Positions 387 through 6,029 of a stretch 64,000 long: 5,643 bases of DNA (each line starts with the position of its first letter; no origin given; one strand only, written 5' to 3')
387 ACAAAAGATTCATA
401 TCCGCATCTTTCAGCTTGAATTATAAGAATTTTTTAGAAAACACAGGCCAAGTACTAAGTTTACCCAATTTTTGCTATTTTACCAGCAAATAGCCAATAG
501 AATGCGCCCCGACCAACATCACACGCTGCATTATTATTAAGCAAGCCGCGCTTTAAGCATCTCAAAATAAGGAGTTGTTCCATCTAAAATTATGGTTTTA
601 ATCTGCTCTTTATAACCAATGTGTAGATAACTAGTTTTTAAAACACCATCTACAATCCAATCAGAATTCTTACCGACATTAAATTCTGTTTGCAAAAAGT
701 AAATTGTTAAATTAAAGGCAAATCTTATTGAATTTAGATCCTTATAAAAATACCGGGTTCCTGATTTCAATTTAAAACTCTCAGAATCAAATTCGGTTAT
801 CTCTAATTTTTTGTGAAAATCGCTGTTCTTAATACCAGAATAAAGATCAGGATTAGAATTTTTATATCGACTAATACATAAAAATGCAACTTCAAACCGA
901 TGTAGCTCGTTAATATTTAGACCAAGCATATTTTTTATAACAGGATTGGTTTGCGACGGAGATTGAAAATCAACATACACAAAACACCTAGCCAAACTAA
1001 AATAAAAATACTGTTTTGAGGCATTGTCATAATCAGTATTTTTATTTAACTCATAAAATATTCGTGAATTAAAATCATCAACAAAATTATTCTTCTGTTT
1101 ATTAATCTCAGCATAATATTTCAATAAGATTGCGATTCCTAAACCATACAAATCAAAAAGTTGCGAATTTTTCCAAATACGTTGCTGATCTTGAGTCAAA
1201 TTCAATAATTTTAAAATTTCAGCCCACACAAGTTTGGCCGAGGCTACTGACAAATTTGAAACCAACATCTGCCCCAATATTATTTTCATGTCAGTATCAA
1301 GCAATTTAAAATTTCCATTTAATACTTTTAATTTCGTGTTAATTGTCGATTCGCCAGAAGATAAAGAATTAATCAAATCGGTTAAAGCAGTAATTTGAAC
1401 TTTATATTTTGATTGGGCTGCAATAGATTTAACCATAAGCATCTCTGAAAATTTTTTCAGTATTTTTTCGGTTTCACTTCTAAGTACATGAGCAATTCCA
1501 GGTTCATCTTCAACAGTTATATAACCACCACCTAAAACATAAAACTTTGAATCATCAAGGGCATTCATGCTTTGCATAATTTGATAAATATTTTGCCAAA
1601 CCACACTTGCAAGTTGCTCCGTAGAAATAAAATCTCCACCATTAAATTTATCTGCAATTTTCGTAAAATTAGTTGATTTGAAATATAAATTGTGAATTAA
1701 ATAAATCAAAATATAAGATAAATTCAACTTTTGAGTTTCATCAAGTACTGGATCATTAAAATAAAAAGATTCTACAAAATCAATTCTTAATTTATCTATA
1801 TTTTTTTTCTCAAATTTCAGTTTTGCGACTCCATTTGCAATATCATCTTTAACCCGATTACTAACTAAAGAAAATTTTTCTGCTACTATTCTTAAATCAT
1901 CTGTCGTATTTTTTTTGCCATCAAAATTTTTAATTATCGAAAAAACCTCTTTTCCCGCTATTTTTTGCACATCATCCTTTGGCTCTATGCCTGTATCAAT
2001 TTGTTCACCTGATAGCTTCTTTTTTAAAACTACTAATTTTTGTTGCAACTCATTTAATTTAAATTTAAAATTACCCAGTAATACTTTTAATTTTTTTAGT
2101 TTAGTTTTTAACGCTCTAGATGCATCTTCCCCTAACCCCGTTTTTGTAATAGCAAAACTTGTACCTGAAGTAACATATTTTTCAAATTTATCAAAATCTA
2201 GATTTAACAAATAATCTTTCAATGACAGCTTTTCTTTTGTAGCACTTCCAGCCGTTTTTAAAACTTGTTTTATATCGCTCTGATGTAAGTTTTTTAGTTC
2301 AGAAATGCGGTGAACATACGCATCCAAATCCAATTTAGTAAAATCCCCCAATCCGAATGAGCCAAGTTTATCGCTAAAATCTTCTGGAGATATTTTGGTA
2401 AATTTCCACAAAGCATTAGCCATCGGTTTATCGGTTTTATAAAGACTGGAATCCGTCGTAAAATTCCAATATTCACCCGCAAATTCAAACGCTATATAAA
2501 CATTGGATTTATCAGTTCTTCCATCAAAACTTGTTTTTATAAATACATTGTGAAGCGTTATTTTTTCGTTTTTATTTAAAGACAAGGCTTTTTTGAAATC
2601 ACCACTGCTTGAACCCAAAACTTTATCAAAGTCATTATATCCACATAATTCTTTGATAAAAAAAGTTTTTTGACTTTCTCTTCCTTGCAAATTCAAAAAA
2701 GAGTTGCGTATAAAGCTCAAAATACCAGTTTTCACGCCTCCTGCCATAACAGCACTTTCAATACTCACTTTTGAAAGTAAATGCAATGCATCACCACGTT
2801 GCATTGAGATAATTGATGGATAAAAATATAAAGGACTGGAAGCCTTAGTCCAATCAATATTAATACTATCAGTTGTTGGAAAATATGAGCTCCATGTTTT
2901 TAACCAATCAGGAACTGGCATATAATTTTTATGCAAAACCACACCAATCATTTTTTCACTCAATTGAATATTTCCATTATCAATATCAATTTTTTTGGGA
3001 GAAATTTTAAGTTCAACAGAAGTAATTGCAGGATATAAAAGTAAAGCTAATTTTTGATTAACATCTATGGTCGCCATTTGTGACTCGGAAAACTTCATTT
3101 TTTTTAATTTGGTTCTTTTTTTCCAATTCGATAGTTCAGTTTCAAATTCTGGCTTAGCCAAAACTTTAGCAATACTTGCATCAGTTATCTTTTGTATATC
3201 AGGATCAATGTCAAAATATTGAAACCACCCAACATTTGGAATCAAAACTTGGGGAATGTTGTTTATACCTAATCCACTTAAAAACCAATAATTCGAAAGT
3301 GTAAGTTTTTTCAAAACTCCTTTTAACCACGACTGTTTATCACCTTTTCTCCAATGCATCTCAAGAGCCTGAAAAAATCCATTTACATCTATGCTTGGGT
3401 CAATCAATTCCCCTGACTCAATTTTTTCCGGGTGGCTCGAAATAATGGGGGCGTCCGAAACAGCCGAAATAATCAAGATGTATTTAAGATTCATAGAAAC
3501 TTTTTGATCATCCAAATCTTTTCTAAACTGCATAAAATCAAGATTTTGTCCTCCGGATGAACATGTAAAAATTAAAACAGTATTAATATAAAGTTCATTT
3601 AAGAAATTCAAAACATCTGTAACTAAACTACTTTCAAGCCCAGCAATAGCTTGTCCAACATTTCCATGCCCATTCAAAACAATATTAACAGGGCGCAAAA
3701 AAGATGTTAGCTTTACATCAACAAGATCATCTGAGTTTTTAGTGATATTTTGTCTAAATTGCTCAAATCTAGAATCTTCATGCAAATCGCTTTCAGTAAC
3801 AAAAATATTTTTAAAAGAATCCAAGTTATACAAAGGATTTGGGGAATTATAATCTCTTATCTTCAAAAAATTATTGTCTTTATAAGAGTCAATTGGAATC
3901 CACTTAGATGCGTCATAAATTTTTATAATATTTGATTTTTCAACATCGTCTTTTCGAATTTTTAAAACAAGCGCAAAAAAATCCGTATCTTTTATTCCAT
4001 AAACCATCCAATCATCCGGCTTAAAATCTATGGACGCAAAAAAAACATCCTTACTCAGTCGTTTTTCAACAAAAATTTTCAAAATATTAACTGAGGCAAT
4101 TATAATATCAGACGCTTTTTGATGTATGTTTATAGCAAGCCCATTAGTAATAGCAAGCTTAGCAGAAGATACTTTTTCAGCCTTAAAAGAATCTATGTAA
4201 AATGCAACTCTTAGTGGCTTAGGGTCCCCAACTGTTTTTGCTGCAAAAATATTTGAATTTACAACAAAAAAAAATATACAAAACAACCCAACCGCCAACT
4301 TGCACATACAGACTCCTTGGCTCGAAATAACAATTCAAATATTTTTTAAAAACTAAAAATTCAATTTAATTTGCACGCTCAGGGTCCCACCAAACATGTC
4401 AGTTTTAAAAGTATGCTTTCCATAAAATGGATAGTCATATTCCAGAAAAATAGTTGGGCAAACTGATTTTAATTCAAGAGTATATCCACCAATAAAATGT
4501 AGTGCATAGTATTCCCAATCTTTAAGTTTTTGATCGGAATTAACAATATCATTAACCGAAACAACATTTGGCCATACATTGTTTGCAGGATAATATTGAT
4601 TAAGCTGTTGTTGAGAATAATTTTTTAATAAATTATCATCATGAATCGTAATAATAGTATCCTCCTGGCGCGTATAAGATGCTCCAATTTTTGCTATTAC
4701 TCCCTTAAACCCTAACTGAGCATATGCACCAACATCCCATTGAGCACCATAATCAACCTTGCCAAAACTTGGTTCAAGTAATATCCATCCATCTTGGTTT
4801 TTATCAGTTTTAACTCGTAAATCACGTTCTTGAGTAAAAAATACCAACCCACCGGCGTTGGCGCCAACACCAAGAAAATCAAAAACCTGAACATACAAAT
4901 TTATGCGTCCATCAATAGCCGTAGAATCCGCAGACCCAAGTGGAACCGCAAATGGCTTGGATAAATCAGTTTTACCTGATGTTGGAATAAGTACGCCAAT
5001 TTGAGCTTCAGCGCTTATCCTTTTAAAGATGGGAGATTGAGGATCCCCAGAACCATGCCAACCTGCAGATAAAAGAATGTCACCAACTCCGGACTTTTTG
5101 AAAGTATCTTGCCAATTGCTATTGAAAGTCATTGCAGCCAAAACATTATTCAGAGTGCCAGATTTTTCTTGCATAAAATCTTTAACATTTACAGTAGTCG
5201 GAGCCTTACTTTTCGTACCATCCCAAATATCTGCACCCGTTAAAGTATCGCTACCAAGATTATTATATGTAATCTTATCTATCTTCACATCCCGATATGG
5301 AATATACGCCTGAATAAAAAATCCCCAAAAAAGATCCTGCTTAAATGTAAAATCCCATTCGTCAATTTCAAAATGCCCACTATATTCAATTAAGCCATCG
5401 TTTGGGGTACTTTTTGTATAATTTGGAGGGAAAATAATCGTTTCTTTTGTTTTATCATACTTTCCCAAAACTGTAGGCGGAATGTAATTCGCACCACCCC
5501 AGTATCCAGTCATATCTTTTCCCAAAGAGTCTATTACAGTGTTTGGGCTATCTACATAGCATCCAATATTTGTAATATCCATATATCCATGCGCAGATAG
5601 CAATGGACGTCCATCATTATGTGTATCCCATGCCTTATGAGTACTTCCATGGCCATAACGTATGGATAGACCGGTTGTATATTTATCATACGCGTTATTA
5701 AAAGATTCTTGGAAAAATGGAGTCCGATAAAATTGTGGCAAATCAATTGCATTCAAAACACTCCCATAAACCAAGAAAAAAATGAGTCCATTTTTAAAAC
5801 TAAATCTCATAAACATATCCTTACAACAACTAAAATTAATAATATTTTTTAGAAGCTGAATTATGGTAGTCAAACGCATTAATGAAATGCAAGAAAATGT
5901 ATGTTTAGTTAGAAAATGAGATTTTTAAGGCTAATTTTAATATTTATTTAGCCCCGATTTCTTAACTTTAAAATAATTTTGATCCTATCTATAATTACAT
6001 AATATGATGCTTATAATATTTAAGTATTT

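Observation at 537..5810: OMP gene plus 1256-aa secreted protein carrying a clan-CD-protease-like His/Cys pair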

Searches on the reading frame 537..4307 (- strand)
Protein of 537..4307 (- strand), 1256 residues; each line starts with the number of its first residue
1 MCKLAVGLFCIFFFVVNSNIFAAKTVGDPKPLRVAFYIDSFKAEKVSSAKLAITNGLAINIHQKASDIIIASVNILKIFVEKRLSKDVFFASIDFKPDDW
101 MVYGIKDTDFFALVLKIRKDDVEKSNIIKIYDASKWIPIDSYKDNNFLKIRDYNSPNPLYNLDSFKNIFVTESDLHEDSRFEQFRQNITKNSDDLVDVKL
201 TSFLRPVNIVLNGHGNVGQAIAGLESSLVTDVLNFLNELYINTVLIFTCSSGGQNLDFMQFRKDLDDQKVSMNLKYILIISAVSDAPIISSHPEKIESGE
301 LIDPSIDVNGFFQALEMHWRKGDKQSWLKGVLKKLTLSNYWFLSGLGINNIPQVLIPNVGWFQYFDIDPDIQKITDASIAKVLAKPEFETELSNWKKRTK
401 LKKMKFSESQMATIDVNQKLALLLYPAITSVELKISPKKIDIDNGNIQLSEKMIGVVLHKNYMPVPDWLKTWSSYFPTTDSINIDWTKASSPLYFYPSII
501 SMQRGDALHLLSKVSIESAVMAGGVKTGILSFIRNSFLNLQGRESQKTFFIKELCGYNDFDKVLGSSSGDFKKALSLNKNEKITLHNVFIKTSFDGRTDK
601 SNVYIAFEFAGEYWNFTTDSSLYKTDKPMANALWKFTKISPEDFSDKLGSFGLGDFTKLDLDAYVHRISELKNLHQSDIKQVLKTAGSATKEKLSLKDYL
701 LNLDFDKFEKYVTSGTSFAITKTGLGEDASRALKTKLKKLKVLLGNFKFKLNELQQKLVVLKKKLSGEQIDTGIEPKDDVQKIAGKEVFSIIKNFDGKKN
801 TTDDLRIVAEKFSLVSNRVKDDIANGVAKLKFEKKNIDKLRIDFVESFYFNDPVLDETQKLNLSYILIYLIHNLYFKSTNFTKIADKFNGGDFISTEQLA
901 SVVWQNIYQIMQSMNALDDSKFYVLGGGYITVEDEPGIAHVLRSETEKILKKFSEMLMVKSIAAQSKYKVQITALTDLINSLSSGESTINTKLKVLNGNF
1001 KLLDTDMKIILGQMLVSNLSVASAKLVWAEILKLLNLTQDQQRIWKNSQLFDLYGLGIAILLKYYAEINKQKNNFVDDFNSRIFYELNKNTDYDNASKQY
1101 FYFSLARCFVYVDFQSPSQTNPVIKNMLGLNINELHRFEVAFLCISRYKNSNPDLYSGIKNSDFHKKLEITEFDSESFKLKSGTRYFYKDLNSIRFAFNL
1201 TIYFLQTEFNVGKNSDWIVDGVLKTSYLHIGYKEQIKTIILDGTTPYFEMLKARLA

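Call 3: search_protein_families(library=pfam, proteins=[window:537-4307:-], max_evalue=1)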
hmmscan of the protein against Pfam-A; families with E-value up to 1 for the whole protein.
window:537-4307:- (1256 aa): 0 families

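Call 4: search_protein_families(library=ncbifam, proteins=[window:537-4307:-], max_evalue=1)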
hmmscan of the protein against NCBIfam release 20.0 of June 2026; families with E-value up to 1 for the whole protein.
window:537-4307:- (1256 aa): 0 families

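Call 5: find_homologous_proteins(query=window:537-4307:-, max_evalue=0.001)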
Query window:537-4307:- (1256 aa): 7 proteins with E <= 0.001 among 8000 candidates.
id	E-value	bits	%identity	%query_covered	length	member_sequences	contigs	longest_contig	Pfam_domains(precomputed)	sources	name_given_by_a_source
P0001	0.0e+0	2527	91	100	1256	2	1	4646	-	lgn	-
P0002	0.0e+0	2055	75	100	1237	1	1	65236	-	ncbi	ncbi:MAG: hypothetical protein V1646_03195 [bacterium]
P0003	0.0e+0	1711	73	87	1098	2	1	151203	-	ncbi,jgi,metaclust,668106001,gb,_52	metaclust:\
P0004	0.0e+0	1364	55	100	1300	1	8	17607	-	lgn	-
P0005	1.0e-287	976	44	100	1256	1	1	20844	-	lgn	-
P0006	4.0e-60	222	29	53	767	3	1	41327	-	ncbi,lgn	-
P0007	4.8e-39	152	26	48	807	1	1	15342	-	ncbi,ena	-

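Call 6: search_solved_structures(query=window:537-4307:-, max_evalue=10)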
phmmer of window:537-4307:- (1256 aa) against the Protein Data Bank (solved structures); distinct sequences matched with E-value up to 10: 10.
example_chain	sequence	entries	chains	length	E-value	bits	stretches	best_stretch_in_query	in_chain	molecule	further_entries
5xee_A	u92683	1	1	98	0.96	10.5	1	856-927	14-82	Cytochrome b5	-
1ehb_A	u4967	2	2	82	0.96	10.5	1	855-926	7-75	PROTEIN (CYTOCHROME B5) | Cytochrome B5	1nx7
2i96_A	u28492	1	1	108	0.96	10.5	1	854-927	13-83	Cytochrome b5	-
1cyo_A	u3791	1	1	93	1.1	10.3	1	855-927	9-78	CYTOCHROME B5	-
2k48_A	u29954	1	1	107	1.2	10.1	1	155-199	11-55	Nucleoprotein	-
1u9u_A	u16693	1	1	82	1.3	10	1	855-926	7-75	Cytochrome b5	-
1m59_A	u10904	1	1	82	1.3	10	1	855-926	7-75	Cytochrome b5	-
1m20_A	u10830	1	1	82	1.3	10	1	855-926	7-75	Cytochrome b5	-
3x32_A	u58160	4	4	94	1.4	9.9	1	854-927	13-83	Cytochrome b5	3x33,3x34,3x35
1m2i_A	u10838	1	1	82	1.8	9.5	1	855-926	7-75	cytochrome b5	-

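Call 15: find_encoding_contigs(protein=P0006, flank=8000, max_places=3)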
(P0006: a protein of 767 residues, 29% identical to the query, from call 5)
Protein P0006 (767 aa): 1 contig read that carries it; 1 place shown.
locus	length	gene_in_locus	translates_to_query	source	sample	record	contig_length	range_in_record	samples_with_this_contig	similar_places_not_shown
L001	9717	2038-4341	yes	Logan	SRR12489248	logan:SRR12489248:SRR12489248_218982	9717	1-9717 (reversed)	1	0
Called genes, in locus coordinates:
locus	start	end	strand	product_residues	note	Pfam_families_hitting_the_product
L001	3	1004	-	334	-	?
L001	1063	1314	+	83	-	PF09386:ParD (weak)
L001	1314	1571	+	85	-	PF15738:YafQ_toxin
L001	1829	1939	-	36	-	-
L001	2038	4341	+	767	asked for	-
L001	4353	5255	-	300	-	-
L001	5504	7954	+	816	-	-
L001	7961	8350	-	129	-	-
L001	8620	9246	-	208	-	-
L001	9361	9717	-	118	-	?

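Call 16: find_encoding_contigs(protein=P0007, flank=8000, max_places=3)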
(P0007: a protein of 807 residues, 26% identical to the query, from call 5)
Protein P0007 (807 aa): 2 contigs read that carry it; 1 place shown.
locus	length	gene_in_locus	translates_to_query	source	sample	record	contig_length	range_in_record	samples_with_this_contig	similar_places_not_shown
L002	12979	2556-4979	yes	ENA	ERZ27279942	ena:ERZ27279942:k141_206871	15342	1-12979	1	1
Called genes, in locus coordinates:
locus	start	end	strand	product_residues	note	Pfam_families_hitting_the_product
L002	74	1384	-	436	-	-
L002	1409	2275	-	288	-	-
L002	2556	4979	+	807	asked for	-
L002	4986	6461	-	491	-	-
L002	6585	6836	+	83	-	-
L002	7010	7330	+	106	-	PF00825:Ribonuclease_P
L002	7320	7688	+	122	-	PF01809:YidD (weak)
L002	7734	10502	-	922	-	PF00675:Peptidase_M16, PF05193:Peptidase_M16_C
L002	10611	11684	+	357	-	PF01075:Glyco_transf_9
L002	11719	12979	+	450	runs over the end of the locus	PF02321:OEP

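Call 17: find_encoding_contigs(protein=P0003, flank=10000, max_places=2)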
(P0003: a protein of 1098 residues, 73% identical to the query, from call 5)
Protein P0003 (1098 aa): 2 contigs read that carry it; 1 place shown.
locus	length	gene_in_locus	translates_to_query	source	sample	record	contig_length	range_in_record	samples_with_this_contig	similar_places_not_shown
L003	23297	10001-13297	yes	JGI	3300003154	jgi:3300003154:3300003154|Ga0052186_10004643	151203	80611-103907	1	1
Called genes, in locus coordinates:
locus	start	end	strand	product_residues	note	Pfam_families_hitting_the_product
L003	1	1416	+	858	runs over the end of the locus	PF00690:Cation_ATPase_N, PF00122:E1-E2_ATPase, PF00702:Hydrolase, PF13246:Cation_ATPase, PF08282:Hydrolase_3 (weak), PF00689:Cation_ATPase_C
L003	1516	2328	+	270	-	PF20720:nSTAND3 (faint), PF07931:CPT (weak), PF13238:AAA_18 (weak)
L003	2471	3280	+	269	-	-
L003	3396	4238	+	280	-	-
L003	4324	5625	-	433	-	PF03219:TLC, PF07690:MFS_1 (weak), PF03219:TLC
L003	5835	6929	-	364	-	-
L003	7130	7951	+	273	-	-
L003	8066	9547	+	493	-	-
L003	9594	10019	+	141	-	-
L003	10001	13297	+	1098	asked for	-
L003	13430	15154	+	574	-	PF03485:Arg_tRNA_synt_N, PF00133:tRNA-synt_1 (faint), PF00750:tRNA-synt_1d, PF05746:DALR_1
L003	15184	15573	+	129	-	PF02537:CRCB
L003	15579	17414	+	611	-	PF00009:GTP_EFTU, PF03144:GTP_EFTU_D2, PF00679:EFG_C, PF06421:LepA_C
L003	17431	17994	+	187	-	PF00376:MerR, PF13411:MerR_1, PF13591:MerR_2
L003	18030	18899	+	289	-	PF01435:Peptidase_M48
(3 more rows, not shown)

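Call 18: find_encoding_contigs(protein=P0005, flank=10000, max_places=2)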
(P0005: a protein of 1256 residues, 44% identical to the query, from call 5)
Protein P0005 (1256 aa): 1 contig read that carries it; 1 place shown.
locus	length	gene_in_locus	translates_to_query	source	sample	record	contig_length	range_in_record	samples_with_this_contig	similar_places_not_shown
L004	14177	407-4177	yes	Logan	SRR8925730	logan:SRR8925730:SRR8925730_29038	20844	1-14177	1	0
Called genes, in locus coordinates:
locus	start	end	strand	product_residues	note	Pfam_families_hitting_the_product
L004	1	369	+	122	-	?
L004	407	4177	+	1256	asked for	-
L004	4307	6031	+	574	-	PF03485:Arg_tRNA_synt_N, PF00133:tRNA-synt_1 (faint), PF00750:tRNA-synt_1d, PF05746:DALR_1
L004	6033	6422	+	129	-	PF02537:CRCB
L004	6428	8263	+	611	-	PF00009:GTP_EFTU, PF03144:GTP_EFTU_D2, PF00679:EFG_C, PF06421:LepA_C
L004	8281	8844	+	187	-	PF00376:MerR, PF13411:MerR_1, PF13591:MerR_2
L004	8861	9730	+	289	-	PF01435:Peptidase_M48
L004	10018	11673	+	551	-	PF21760:SecD_1st, PF22599:SecDF_P1_head, PF02355:SecD_SecF_C, PF03176:MMPL (faint)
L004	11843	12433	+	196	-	PF02660:G3P_acyltransf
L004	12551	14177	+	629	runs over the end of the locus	-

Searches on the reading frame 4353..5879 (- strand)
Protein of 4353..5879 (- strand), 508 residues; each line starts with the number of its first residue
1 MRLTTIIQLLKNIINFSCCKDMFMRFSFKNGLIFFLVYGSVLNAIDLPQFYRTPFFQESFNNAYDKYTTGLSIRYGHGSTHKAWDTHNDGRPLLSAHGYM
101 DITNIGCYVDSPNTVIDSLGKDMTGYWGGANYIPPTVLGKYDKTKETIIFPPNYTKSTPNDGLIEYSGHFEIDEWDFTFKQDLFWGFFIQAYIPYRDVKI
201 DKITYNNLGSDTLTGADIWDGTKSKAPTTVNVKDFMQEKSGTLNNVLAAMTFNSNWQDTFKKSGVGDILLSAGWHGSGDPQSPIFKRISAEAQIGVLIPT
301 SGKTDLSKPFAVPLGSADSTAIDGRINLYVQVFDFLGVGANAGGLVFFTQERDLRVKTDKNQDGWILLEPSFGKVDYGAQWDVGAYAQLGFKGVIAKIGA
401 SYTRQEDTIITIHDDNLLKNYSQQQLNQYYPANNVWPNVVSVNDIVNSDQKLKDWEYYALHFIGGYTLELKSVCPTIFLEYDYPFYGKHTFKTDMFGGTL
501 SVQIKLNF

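Call 3: search_protein_families(library=pfam, proteins=[window:4353-5879:-], max_evalue=1)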
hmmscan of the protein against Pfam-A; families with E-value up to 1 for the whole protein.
window:4353-5879:- (508 aa): 0 families

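Call 4: search_protein_families(library=ncbifam, proteins=[window:4353-5879:-], max_evalue=1)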
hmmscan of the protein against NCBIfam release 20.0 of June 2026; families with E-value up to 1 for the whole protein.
window:4353-5879:- (508 aa): 0 families

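Call 13: find_homologous_proteins(query=window:4353-5879:-, max_evalue=0.001)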
Query window:4353-5879:- (508 aa): 13 proteins with E <= 0.001 among 6746 candidates.
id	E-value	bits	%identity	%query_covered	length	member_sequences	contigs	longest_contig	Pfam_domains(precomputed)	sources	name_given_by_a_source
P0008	0.0e+0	1192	100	100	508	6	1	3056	-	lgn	-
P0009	2.1e-294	995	86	100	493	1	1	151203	-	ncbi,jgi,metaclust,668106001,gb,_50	metaclust:\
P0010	5.2e-265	898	78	95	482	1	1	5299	-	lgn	-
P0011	2.1e-245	834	76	95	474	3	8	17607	-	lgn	-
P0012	1.3e-238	811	73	95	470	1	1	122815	-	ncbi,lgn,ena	-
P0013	2.5e-223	761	68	96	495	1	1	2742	-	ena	-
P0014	1.2e-185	637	72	78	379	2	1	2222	-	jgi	jgi:hypothetical protein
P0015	4.3e-181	622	59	94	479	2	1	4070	-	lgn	-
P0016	2.0e-167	576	53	95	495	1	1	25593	-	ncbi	-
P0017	1.0e-166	574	53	95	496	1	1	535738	-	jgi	jgi:hypothetical protein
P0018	1.9e-149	517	52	94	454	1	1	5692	-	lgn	-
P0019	2.0e-67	246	35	95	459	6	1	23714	-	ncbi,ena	-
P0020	1.4e-19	89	27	68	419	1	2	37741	-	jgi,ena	jgi:hypothetical protein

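Call 41: search_solved_structures(query=A4, max_evalue=10)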
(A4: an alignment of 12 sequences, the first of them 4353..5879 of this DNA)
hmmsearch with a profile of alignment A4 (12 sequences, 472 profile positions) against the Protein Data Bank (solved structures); distinct sequences matched with E-value up to 10: 7.
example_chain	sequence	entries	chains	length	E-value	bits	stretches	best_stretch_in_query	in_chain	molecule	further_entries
7oys_A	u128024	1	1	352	0.4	12.5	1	230-281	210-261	Putrescine-binding periplasmic protein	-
7oyu_A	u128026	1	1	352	0.4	12.5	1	230-281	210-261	Putrescine-binding periplasmic protein PotF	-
7oyz_A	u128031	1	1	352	0.4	12.5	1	230-281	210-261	Putrescine-binding periplasmic protein PotF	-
7oyt_A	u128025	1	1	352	0.4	12.5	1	230-281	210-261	Putrescine-binding periplasmic protein PotF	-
7cci_A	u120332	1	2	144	0.62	11.9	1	247-287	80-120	AdeR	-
5x5j_A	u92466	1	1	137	1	11.2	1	247-285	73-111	AdeR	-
5xjp_A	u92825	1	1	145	1.2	11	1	247-285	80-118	AdeR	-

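Call 42: search_protein_families(library=pfam, alignment_id=A4, max_evalue=1)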
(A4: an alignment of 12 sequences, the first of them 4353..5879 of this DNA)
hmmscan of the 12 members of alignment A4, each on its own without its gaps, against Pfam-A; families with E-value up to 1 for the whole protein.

A. member 1, window:4353-5879:- (508 aa): 0 families

B. families by the number of members that match (of 12 scanned): 2 families
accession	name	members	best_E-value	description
PF20800.2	Xp10_P7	1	0.02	Xanthomonas phage Xp10 Transcription regulator P7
PF24123.1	Myosin_VII_N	1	0.06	Myosin VII N-terminal beta barrel domain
